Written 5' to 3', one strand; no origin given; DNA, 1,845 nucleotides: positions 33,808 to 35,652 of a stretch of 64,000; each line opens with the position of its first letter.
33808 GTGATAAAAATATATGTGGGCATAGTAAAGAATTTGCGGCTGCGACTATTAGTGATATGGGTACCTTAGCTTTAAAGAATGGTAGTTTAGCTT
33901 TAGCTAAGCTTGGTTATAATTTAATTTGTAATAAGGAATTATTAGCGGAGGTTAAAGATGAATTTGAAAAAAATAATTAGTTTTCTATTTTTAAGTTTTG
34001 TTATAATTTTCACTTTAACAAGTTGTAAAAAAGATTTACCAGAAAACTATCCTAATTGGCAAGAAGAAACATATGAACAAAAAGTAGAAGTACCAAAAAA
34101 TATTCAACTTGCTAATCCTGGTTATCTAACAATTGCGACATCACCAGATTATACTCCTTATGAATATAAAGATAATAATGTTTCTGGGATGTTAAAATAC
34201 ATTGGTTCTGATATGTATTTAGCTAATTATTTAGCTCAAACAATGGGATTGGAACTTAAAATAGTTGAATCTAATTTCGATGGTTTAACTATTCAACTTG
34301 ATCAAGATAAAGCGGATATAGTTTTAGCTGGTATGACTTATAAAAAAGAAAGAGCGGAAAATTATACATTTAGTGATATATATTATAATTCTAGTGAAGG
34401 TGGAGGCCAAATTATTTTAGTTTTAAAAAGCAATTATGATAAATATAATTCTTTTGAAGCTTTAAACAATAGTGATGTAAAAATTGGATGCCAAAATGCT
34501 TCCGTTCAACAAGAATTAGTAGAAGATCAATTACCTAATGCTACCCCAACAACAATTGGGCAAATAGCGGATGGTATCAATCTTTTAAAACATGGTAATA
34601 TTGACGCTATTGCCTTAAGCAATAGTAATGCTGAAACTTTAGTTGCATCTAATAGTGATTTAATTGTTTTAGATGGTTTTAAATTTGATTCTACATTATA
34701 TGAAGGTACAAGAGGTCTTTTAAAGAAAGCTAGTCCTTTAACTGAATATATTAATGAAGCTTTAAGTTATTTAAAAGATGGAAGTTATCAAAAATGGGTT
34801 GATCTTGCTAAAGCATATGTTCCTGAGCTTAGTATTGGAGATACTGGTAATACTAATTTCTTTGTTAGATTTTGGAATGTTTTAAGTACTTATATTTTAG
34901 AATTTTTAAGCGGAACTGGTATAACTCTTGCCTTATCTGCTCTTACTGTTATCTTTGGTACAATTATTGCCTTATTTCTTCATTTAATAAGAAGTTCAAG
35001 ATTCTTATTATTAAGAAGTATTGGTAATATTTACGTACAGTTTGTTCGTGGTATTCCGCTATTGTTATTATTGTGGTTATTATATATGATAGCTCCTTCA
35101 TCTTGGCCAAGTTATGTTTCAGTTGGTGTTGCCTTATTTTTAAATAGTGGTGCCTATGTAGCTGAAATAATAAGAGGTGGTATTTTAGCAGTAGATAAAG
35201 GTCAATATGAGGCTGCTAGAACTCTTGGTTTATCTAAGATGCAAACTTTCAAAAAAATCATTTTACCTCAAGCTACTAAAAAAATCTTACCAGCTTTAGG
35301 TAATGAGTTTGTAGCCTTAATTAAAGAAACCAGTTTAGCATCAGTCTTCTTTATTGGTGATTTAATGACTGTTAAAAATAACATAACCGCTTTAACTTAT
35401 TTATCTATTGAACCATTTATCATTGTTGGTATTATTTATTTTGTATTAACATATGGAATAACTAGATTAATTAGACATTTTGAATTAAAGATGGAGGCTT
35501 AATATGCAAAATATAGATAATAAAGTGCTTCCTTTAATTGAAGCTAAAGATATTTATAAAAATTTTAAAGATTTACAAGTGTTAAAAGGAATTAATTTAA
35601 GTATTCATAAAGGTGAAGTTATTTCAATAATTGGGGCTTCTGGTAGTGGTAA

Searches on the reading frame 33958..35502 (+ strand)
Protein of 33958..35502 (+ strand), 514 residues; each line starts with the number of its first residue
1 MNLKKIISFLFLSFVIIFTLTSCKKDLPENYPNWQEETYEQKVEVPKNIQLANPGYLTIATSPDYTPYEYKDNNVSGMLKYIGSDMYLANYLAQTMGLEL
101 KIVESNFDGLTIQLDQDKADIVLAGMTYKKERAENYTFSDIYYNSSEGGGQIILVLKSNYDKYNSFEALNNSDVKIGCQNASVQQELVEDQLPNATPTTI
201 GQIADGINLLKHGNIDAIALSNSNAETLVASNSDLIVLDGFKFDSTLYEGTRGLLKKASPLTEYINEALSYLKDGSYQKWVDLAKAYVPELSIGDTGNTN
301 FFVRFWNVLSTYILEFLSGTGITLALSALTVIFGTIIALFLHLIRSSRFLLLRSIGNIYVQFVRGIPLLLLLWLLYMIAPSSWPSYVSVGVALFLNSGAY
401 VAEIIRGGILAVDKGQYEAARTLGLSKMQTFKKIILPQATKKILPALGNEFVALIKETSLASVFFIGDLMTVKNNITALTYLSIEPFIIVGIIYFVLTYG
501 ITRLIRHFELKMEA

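Call 17: search_protein_families(library=pfam, proteins=[window:33958-35502:+], max_evalue=0.00001)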
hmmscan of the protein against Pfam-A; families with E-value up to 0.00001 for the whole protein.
window:33958-35502:+ (514 aa): 2 families
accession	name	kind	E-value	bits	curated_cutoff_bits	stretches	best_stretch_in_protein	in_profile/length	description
PF00528.27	BPD_transp_1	-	7.8e-24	84.9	26.4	1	334-512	5-182/184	Binding-protein-dependent transport system inner membrane component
PF00497.25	SBP_bac_3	-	2.2e-21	76.5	26.4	1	57-279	1-124/132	Bacterial extracellular solute-binding proteins, family 3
